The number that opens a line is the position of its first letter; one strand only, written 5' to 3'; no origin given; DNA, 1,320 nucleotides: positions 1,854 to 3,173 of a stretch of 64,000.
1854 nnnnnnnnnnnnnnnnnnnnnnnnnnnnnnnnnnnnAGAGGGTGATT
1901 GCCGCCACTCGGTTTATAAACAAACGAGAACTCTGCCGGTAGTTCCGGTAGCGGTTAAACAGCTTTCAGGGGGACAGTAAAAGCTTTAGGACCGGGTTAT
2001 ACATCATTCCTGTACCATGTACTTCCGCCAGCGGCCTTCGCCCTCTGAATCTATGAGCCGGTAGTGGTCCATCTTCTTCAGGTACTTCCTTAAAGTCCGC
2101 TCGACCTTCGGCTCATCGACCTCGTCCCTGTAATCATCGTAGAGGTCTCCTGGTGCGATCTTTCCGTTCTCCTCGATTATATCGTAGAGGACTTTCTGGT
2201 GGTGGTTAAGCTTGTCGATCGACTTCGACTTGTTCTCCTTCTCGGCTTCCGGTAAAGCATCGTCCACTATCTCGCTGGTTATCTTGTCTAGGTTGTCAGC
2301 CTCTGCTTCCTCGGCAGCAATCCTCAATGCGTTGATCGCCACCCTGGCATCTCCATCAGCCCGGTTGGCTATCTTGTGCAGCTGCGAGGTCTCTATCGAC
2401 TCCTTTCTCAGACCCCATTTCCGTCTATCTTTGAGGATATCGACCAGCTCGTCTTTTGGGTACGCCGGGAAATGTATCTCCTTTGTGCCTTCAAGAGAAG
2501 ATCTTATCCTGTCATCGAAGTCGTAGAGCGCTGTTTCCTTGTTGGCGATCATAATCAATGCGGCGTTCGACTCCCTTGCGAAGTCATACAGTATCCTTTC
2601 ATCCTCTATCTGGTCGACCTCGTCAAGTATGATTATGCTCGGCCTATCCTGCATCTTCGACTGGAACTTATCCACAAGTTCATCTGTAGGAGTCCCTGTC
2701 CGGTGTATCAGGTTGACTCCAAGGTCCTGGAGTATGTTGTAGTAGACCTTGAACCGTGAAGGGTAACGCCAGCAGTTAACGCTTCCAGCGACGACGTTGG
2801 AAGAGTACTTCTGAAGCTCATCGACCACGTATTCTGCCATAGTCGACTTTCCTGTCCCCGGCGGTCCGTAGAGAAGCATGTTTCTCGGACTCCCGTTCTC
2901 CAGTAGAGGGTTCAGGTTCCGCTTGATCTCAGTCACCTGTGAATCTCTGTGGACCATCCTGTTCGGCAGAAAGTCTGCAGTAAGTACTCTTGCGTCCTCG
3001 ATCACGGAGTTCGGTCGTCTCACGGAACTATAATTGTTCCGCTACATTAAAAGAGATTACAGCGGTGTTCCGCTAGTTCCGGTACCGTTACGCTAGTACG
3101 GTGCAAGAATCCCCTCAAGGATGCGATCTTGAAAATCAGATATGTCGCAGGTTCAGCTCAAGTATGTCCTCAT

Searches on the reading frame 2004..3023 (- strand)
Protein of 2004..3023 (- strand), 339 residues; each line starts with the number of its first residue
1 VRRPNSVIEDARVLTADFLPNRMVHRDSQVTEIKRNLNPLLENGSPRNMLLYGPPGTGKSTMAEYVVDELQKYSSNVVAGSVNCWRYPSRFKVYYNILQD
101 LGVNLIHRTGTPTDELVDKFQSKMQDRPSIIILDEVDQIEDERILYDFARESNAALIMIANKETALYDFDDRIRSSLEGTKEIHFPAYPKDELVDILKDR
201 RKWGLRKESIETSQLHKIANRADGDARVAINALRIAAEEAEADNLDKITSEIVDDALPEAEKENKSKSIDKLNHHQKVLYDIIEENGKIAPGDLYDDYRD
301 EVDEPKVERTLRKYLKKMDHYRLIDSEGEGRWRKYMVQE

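Call 12: find_homologous_proteins(query=window:2004-3023:-)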
Query window:2004-3023:- (339 aa): 332 proteins with E <= 0.001 among 4990 candidates; the best 120 are listed.
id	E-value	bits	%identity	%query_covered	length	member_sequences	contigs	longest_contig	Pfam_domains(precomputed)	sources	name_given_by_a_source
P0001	3.8e-217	738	100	98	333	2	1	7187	PF22703.3,PF16193.12,PF24883.3,PF00004.36,PF13401.13,PF07728.21,PF00931.29,PF13191.13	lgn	-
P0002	2.8e-185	633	83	100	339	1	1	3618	PF22703.3,PF24883.3,PF00004.36,PF13401.13,PF05673.20,PF01637.25,PF07728.21,PF00931.29,PF13191.13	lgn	-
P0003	8.0e-184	628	82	100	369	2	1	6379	PF22703.3,PF16193.12,PF24883.3,PF00004.36,PF13401.13,PF01637.25,PF00931.29,PF13191.13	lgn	-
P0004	4.2e-180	616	79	100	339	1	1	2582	PF22703.3,PF16193.12,PF24883.3,PF00910.29,PF00004.36,PF13401.13,PF01637.25,PF07728.21,PF25199.2,PF00931.29,PF13191.13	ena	-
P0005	1.3e-178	611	79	100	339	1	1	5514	PF22703.3,PF16193.12,PF24883.3,PF00004.36,PF13401.13,PF00931.29,PF13191.13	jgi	-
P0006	2.7e-178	610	80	100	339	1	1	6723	PF22703.3,PF16193.12,PF24883.3,PF00004.36,PF13401.13,PF05673.20,PF01637.25,PF07728.21,PF00931.29,PF13191.13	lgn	-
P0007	3.2e-178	610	80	100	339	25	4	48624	PF22703.3,PF16193.12,PF24883.3,PF00910.29,PF00004.36,PF13401.13,PF07728.21,PF00931.29,PF13191.13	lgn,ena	-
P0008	5.2e-178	609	79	100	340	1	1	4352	PF22703.3,PF16193.12,PF00004.36,PF13401.13,PF05673.20,PF01637.25,PF07728.21,PF00931.29,PF13191.13,PF06414.19,PF24883.3,PF00910.29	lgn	-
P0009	5.5e-178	609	79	100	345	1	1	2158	PF22703.3,PF16193.12,PF24883.3,PF00004.36,PF13401.13,PF01637.25,PF07728.21,PF00931.29,PF13191.13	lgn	-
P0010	7.2e-178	609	78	100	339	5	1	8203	PF22703.3,PF16193.12,PF24883.3,PF00004.36,PF13401.13,PF01637.25,PF07728.21,PF00931.29,PF13191.13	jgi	-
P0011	5.1e-177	606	78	100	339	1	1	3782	PF06414.19,PF22703.3,PF16193.12,PF24883.3,PF00004.36,PF13401.13,PF01637.25,PF07728.21,PF25199.2,PF00931.29,PF13191.13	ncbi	-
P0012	2.1e-176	604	78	100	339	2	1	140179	PF06414.19,PF22703.3,PF16193.12,PF24883.3,PF00004.36,PF13401.13,PF09848.16,PF07728.21,PF00931.29,PF13191.13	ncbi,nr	ncbi:MAG: orc1/cdc6 family replication initiation protein [Nanohaloarchaea archaeon]|nr:orc1/cdc6 fa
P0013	2.4e-176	604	78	100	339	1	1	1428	PF22703.3,PF16193.12,PF24883.3,PF00004.36,PF13401.13,PF05673.20,PF07728.21,PF00931.29,PF13191.13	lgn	-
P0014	6.2e-176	602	78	100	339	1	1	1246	PF22703.3,PF16193.12,PF24883.3,PF00004.36,PF13401.13,PF05673.20,PF01637.25,PF25199.2,PF00931.29,PF13191.13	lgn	-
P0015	7.6e-176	602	78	100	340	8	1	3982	PF22703.3,PF16193.12,PF24883.3,PF00004.36,PF13401.13,PF07728.21,PF05621.18,PF00931.29,PF13191.13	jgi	jgi:orc1/cdc6 family replication initiation protein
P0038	4.1e-157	540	76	94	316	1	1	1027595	PF22703.3,PF07693.21,PF16193.12,PF00004.36,PF13401.13,PF01637.25,PF07728.21,PF00931.29,PF13191.13,PF06414.19,PF24883.3,PF00910.29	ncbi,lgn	-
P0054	1.8e-127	443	59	99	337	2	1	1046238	PF22703.3,PF16193.12,PF24883.3,PF00910.29,PF00004.36,PF13401.13,PF01637.25,PF07728.21,PF25199.2,PF00931.29,PF13191.13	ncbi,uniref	ncbi:Cdc6/Cdc18 family protein [Candidatus Nanosalina sp. VS9-1]|uniref:Cdc6/Cdc18 family protein n=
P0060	2.6e-119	416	55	98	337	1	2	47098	PF13086.13,PF22703.3,PF16193.12,PF24883.3,PF00004.36,PF13401.13,PF25199.2,PF00931.29,PF13191.13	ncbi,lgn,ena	-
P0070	1.9e-105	371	50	99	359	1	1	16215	PF00270.36,PF22703.3,PF07693.21,PF16193.12,PF24883.3,PF00004.36,PF13401.13,PF09848.16,PF01637.25,PF07728.21,PF13191.13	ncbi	ncbi:MAG: Cdc6/Cdc18 family protein [Candidatus Nanohaloarchaea archaeon]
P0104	1.1e-100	355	50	99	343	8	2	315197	PF22703.3,PF24883.3,PF00004.36,PF13401.13,PF09848.16,PF13191.13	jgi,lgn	jgi:orc1/cdc6 family replication initiation protein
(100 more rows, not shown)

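Call 14: find_related_loci(query=A1, collection=genome_contigs, flank=6000)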
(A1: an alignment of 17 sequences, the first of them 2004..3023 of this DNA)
Query A1 (339 aa) in genome_contigs; peptide patterns used: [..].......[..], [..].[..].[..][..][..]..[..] (x = any residue, [..] = any of these).
600 stretches matched a pattern (row limit reached: there are more); 234 encode a relative of the query (tblastn E <= 1e-3); the best 80 are kept; 80 distinct loci.
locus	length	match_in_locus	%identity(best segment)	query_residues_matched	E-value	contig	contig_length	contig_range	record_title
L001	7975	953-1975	45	1-338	1e-102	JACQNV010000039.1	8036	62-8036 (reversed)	MAG: Candidatus Aenigmatarchaeota archaeon isolate NC_groundwater_1264_Ag_S-0.2um_39_39 S_p2_S4_coassembly_k141_2055739,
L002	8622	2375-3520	29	2-333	6e-36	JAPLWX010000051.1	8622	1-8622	MAG: Candidatus Micrarchaeota archaeon isolate LacPavin_0419_WC90_MAG_54_17 LacPavin_0419_WC90_scaffold_54571, whole gen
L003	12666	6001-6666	26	19-257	3e-12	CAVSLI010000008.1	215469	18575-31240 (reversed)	MAG: uncultured Solirubrobacterales bacterium isolate MFD05088.bin.2.160 genome assembly, contig: contig_34840, whole ge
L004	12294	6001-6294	28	46-172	1e-9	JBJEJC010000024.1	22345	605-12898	MAG: Roseburia sp. isolate PUUB56_bin.005 NODE_1300_length_22345_cov_8.356797, whole genome shotgun sequence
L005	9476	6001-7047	30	46-143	2e-9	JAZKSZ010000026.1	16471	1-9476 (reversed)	MAG: Haloarculaceae archaeon isolate NA-5cm_bin.16 NODE_1111_length_16471_cov_10.015046, whole genome shotgun sequence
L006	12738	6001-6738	24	46-321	3e-9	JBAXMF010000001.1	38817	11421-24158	MAG: Methanomicrobiales archaeon isolate ELA446 MAG446_1, whole genome shotgun sequence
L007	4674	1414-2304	27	46-254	8e-9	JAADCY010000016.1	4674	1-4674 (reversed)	MAG: Thermoproteota archaeon isolate L_MaxBin.049 contig-127_25325, whole genome shotgun sequence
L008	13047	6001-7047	30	45-143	2e-8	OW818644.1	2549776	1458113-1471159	metagenome genome assembly, chromosome: 1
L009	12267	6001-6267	27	46-156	1e-8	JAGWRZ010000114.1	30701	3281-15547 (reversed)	MAG: Acidobacteriota bacterium isolate REEB338 k141_2241218, whole genome shotgun sequence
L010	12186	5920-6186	28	46-156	3e-8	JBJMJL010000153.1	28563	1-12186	MAG: Gaiellaceae bacterium isolate 12C16O_168h_100_P14_coass_bin_32 k141_1428918, whole genome shotgun sequence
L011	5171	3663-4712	34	46-143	2e-8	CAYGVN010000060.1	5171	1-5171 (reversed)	MAG TPA_asm: Candidatus Woesearchaeota archaeon isolate ERP119294_co1_40 genome assembly, contig: NODE_25718_length_5171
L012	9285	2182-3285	33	46-143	4e-8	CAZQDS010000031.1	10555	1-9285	MAG TPA_asm: uncultured Methanosarcinales archaeon isolate SRP173033_co2_62 genome assembly, contig: NODE_3438_length_10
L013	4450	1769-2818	28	45-143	5e-8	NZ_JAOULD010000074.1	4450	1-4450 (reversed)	MAG: Nitrosopumilus sp. isolate 8_1_Jan_SF_Bin66 8_1_Jan_SF_Bin66_scaffold_14359_c1, whole genome shotgun sequence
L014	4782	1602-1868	27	46-156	6e-8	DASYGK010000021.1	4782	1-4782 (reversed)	MAG TPA_asm: Gaiellaceae bacterium isolate SMAG_U4211 k141_773695, whole genome shotgun sequence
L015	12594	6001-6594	25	37-257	6e-8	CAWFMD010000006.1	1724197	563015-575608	MAG: uncultured Solirubrobacterales bacterium isolate MFD04212.bin.1.309 genome assembly, contig: contig_8979, whole gen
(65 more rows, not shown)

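Call 15: find_encoding_contigs(protein=P0038, flank=10000, max_places=2)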
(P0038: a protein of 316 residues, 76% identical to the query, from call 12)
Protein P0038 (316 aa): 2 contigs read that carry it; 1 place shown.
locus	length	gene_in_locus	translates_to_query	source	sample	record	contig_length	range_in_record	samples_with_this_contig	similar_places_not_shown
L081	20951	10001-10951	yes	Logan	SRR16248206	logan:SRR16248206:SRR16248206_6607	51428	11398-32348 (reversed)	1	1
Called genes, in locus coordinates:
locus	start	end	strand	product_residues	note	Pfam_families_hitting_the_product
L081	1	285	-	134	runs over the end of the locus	-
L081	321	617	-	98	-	PF01329:Pterin_4a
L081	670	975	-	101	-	PF01329:Pterin_4a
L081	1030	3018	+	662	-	PF14551:MCM_N (faint), PF17207:MCM_OB, PF00493:MCM, PF07726:AAA_3 (weak), PF07728:AAA_5 (faint), PF01078:Mg_chelatase (weak), PF17855:MCM_lid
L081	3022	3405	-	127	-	-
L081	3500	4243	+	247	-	PF01336:tRNA_anti-codon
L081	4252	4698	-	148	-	-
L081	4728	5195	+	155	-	PF01873:eIF-5_eIF-2B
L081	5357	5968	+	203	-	-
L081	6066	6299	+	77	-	-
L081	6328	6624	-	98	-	-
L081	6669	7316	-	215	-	PF00730:HhH-GPD, PF14520:HHH_5 (faint), PF00633:HHH (weak)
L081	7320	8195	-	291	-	PF18854:baeRF_family10, PF18859:acVLRF1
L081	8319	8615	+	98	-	PF01336:tRNA_anti-codon (weak), PF21473:OB_Ssb-like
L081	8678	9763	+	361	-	PF01926:MMR_HSR1, PF02421:FeoB_N, PF16897:MMR_HSR1_Xtn, PF02824:TGS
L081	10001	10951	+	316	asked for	PF00931:NB-ARC, PF06414:Zeta_toxin, PF13191:AAA_16, PF13401:AAA_22, PF24883:NPHP3_N (weak), PF00004:AAA, PF07728:AAA_5 (weak), PF22703:Cdc6_lid, +4 more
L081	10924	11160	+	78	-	-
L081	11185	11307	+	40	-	-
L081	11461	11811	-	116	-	PF01201:Ribosomal_S8e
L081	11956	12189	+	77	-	PF01423:LSM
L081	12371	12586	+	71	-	-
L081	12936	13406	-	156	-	-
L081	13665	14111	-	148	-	-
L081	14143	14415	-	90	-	PF00462:Glutaredoxin, PF13417:GST_N_3, PF13409:GST_N_2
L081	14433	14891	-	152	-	PF00293:NUDIX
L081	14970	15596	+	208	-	PF03193:RsgA_GTPase (faint), PF01926:MMR_HSR1, PF02421:FeoB_N (weak), PF16897:MMR_HSR1_Xtn (weak), PF00009:GTP_EFTU (weak), PF00071:Ras (weak)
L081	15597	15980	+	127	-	PF09846:OapB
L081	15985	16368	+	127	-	PF09845:OapC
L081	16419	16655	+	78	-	-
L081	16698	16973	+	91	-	PF20068:Amphi-Trp (weak)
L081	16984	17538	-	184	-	-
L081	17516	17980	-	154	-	-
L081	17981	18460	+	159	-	-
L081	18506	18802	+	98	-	-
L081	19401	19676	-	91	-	-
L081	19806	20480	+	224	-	PF04367:DUF502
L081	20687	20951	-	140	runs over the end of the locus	-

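Call 16: find_encoding_contigs(protein=P0012, flank=10000, max_places=2)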
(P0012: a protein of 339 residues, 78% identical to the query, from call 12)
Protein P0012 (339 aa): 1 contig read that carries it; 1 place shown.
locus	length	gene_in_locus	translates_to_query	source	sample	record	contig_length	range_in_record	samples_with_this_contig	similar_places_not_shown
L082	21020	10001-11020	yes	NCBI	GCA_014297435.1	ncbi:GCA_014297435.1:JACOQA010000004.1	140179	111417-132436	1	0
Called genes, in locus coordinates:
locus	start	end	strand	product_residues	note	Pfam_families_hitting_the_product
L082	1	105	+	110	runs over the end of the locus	PF01900:RNase_P_Rpp14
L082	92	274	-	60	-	-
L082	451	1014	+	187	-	PF00352:TBP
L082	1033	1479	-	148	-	PF00293:NUDIX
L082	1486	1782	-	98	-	PF01329:Pterin_4a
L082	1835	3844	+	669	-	PF14551:MCM_N (faint), PF17207:MCM_OB, PF00493:MCM, PF07726:AAA_3 (weak), PF07728:AAA_5 (weak), PF01078:Mg_chelatase (weak), PF17855:MCM_lid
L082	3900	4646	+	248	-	PF01336:tRNA_anti-codon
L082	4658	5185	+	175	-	PF00565:SNase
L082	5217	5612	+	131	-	PF01873:eIF-5_eIF-2B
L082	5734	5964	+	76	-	-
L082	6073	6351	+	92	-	-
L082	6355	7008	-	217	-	PF00730:HhH-GPD, PF14520:HHH_5 (faint), PF00633:HHH (faint)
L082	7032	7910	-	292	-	PF18859:acVLRF1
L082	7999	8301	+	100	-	PF01336:tRNA_anti-codon (weak), PF21473:OB_Ssb-like (weak)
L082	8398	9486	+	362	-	PF03193:RsgA_GTPase (faint), PF01926:MMR_HSR1, PF02421:FeoB_N, PF16897:MMR_HSR1_Xtn, PF02824:TGS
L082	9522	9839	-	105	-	-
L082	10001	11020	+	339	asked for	PF13191:AAA_16, PF00931:NB-ARC (weak), PF13401:AAA_22, PF24883:NPHP3_N (weak), PF00004:AAA, PF09848:SLFN-g3_helicase (weak), PF22703:Cdc6_lid, PF16193:AAA_assoc_2 (weak), +2 more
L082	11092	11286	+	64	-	-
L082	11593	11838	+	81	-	-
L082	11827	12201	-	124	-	PF01201:Ribosomal_S8e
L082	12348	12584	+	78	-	PF01423:LSM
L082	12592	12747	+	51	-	PF01907:Ribosomal_L37e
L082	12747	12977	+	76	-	-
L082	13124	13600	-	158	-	-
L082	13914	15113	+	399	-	-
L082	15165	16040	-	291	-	PF00480:ROK, PF02685:Glucokinase (weak)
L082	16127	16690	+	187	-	-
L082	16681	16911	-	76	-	PF00462:Glutaredoxin, PF13417:GST_N_3, PF13409:GST_N_2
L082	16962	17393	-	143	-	PF00293:NUDIX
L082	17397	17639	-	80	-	-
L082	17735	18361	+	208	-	PF03193:RsgA_GTPase (faint), PF00071:Ras (faint), PF01926:MMR_HSR1, PF02421:FeoB_N (faint), PF00009:GTP_EFTU (weak)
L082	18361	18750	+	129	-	PF09846:OapB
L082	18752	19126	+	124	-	PF09845:OapC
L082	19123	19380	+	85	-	-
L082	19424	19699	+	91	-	PF20068:Amphi-Trp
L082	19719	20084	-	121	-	-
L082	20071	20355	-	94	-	-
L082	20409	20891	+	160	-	-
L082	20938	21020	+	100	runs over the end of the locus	-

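Call 17: find_encoding_contigs(protein=P0007, flank=10000, max_places=3)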
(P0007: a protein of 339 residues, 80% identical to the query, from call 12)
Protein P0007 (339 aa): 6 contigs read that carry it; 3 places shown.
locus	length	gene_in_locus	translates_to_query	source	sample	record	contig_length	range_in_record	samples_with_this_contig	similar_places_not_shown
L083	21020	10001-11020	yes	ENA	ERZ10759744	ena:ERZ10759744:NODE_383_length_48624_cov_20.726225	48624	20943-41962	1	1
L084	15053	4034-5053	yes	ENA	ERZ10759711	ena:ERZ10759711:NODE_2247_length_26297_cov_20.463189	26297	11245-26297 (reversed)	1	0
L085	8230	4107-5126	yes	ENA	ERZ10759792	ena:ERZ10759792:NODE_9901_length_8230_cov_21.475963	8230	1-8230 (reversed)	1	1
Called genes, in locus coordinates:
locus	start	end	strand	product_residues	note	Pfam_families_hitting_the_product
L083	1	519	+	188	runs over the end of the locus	PF00352:TBP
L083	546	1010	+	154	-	PF00293:NUDIX, PF14815:NUDIX_4 (faint)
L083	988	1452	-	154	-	PF00293:NUDIX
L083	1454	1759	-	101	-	PF01329:Pterin_4a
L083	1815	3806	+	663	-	PF17207:MCM_OB, PF07754:Ribosomal_aS21 (faint), PF00493:MCM, PF07726:AAA_3 (weak), PF07728:AAA_5 (weak), PF01078:Mg_chelatase (weak), PF17855:MCM_lid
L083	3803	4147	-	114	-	-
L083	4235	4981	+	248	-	PF01336:tRNA_anti-codon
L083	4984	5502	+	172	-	-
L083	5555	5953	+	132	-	PF01873:eIF-5_eIF-2B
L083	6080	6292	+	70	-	-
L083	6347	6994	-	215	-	PF00730:HhH-GPD, PF14520:HHH_5 (faint), PF00633:HHH (faint)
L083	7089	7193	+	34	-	-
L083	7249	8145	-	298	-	PF18854:baeRF_family10 (weak), PF03464:eRF1_2 (weak), PF18859:acVLRF1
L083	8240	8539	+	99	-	PF01336:tRNA_anti-codon (weak), PF21473:OB_Ssb-like (weak)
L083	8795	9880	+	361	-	PF01926:MMR_HSR1, PF02421:FeoB_N, PF16897:MMR_HSR1_Xtn, PF02824:TGS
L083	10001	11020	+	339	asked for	PF13191:AAA_16, PF00931:NB-ARC (weak), PF24883:NPHP3_N (weak), PF13401:AAA_22, PF00004:AAA, PF00910:RNA_helicase (faint), PF22703:Cdc6_lid, PF16193:AAA_assoc_2, +1 more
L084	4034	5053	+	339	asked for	PF13191:AAA_16, PF00931:NB-ARC (weak), PF24883:NPHP3_N (weak), PF13401:AAA_22, PF00004:AAA, PF00910:RNA_helicase (faint), PF22703:Cdc6_lid, PF16193:AAA_assoc_2, +1 more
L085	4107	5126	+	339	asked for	PF13191:AAA_16, PF00931:NB-ARC (weak), PF24883:NPHP3_N (weak), PF13401:AAA_22, PF00004:AAA, PF00910:RNA_helicase (faint), PF22703:Cdc6_lid, PF16193:AAA_assoc_2, +1 more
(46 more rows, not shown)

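Call 40: search_protein_families(library=pfam, max_evalue=1, proteins=[window:2004-3023:-])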
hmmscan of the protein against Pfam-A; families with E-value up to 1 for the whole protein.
window:2004-3023:- (339 aa): 49 families (the best 25 are shown)
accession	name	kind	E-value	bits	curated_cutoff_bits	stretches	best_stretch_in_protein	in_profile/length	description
PF13401.12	AAA_22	-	3.3e-14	53.8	27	1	46-159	5-121/130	AAA domain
PF22703.2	Cdc6_lid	-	1.1e-11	44.9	27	1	194-256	1-66/68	Cdc6 AAA+ ATPase-type lid domain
PF00004.35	AAA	-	7.2e-11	43.1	21.2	1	49-144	1-76/131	ATPase family associated with various cellular activities (AAA)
PF13191.12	AAA_16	-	5.6e-09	37.1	32.6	1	23-140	2-145/167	AAA ATPase domain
PF24883.2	NPHP3_N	-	1.2e-08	35.8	24.8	1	44-116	20-90/164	Nephrocystin 3, N-terminal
PF00931.28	NB-ARC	-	1.1e-07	31.8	23.5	1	33-160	5-134/248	NB-ARC domain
PF16193.11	AAA_assoc_2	-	3.7e-07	30.7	34.3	1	209-260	6-58/81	AAA C-terminal domain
PF07728.20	AAA_5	-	4.9e-06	27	22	1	48-142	1-81/139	AAA domain (dynein-related subfamily)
PF25199.1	nSTAND_NTPase5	-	1.3e-05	25.5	34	2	26-62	21-57/145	Novel STAND NTPase 5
PF05673.19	DUF815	-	4.5e-05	23.2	23.8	1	21-72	28-79/249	Protein of unknown function (DUF815)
PF05621.17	TniB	-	5.5e-05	23.1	22.4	1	29-140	15-132/189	Bacterial TniB protein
PF01637.24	ATPase_2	-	6.9e-05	23.2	33.2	1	36-140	10-123/225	ATPase domain predominantly from Archaea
PF00910.28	RNA_helicase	-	9.2e-05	23.3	21.5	1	50-86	2-27/105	RNA helicase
PF06414.18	Zeta_toxin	-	0.00074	19.5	22.3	1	38-121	9-88/199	Zeta toxin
PF13238.12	AAA_18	-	0.0013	19.7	29.4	1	50-81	2-25/128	AAA domain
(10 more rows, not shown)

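Call 55: find_encoding_contigs(protein=P0054, flank=3000, max_places=1)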
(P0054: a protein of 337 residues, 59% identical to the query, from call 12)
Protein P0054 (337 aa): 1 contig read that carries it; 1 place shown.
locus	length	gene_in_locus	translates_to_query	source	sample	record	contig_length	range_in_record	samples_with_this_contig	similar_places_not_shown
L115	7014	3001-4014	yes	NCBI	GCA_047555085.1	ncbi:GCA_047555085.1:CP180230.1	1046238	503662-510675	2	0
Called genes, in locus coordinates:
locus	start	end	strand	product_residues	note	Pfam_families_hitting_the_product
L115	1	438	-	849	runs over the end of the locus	PF12705:PDDEXK_1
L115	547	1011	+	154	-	-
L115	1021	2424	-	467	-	PF03703:bPH_2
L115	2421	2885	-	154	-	PF03703:bPH_2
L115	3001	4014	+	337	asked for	PF13191:AAA_16, PF00931:NB-ARC (weak), PF01637:ATPase_2 (weak), PF13401:AAA_22, PF24883:NPHP3_N (weak), PF00004:AAA, PF22703:Cdc6_lid, PF16193:AAA_assoc_2 (weak), +3 more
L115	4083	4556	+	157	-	PF18743:AHJR-like (weak)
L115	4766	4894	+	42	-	-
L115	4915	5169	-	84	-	-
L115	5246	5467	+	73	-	-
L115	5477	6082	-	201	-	-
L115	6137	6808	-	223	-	PF13385:Laminin_G_3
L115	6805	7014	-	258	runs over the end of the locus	PF13385:Laminin_G_3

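Call 56: find_encoding_contigs(protein=P0104, flank=3000, max_places=1)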
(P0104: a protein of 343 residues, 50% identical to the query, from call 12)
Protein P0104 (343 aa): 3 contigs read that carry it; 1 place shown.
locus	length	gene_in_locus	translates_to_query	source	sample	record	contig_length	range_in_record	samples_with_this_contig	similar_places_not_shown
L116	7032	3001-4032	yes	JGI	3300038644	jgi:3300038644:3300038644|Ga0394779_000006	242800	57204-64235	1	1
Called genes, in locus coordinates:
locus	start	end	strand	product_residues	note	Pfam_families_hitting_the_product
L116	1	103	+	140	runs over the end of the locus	-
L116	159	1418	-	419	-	-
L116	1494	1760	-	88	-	-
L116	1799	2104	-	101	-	PF25213:HVO_A0261_N, PF01638:HxlR, PF13463:HTH_27 (weak)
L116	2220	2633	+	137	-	-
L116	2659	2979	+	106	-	PF11950:DUF3467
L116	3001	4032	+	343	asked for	PF13191:AAA_16, PF00004:AAA, PF09848:SLFN-g3_helicase (faint), PF13401:AAA_22, PF24883:NPHP3_N (faint), PF22703:Cdc6_lid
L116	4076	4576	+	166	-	-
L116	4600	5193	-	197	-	-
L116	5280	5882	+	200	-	-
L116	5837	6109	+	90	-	PF26485:DUF8156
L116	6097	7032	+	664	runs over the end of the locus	PF00136:DNA_pol_B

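Call 57: find_encoding_contigs(protein=P0070, flank=3000, max_places=1)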
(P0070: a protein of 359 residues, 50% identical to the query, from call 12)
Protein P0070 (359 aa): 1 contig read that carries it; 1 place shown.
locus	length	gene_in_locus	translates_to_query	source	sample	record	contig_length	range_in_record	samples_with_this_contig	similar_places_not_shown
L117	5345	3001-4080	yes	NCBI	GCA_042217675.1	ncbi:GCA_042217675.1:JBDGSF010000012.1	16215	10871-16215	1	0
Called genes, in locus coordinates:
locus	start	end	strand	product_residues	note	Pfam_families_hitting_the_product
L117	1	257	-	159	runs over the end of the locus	-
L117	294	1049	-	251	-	PF10977:DUF2797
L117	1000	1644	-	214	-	PF01963:TraB_PrgY_gumN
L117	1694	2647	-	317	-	PF01636:APH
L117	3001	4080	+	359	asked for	PF13191:AAA_16, PF00270:DEAD (faint), PF01637:ATPase_2 (weak), PF07693:KAP_NTPase (faint), PF00004:AAA, PF13401:AAA_22, PF22703:Cdc6_lid, PF16193:AAA_assoc_2 (weak), +3 more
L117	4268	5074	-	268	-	PF23023:Anti-Pycsar_Apyc1 (faint), PF12706:Lactamase_B_2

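Call 58: find_encoding_contigs(protein=P0060, flank=3000, max_places=1)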
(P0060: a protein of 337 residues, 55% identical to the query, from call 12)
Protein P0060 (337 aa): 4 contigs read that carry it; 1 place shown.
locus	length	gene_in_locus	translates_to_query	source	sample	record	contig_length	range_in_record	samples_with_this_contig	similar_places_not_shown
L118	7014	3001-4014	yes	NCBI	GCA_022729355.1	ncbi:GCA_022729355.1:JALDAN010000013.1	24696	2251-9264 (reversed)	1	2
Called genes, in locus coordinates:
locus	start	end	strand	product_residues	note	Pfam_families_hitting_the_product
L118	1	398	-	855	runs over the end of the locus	PF12705:PDDEXK_1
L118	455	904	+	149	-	-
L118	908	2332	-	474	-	PF03703:bPH_2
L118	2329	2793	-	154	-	PF03703:bPH_2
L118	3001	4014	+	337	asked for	PF13191:AAA_16, PF25199:nSTAND_NTPase5 (faint), PF00931:NB-ARC (weak), PF13401:AAA_22, PF24883:NPHP3_N (weak), PF00004:AAA, PF22703:Cdc6_lid, PF16193:AAA_assoc_2 (weak), +1 more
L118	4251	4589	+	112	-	PF18743:AHJR-like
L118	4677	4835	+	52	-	-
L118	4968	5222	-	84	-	-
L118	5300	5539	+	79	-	-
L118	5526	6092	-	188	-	-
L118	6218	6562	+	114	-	-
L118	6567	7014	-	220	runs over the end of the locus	-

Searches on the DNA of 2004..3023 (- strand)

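Call 61: search_rna_families(sources=[L115, L118, window], threshold=gathering)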
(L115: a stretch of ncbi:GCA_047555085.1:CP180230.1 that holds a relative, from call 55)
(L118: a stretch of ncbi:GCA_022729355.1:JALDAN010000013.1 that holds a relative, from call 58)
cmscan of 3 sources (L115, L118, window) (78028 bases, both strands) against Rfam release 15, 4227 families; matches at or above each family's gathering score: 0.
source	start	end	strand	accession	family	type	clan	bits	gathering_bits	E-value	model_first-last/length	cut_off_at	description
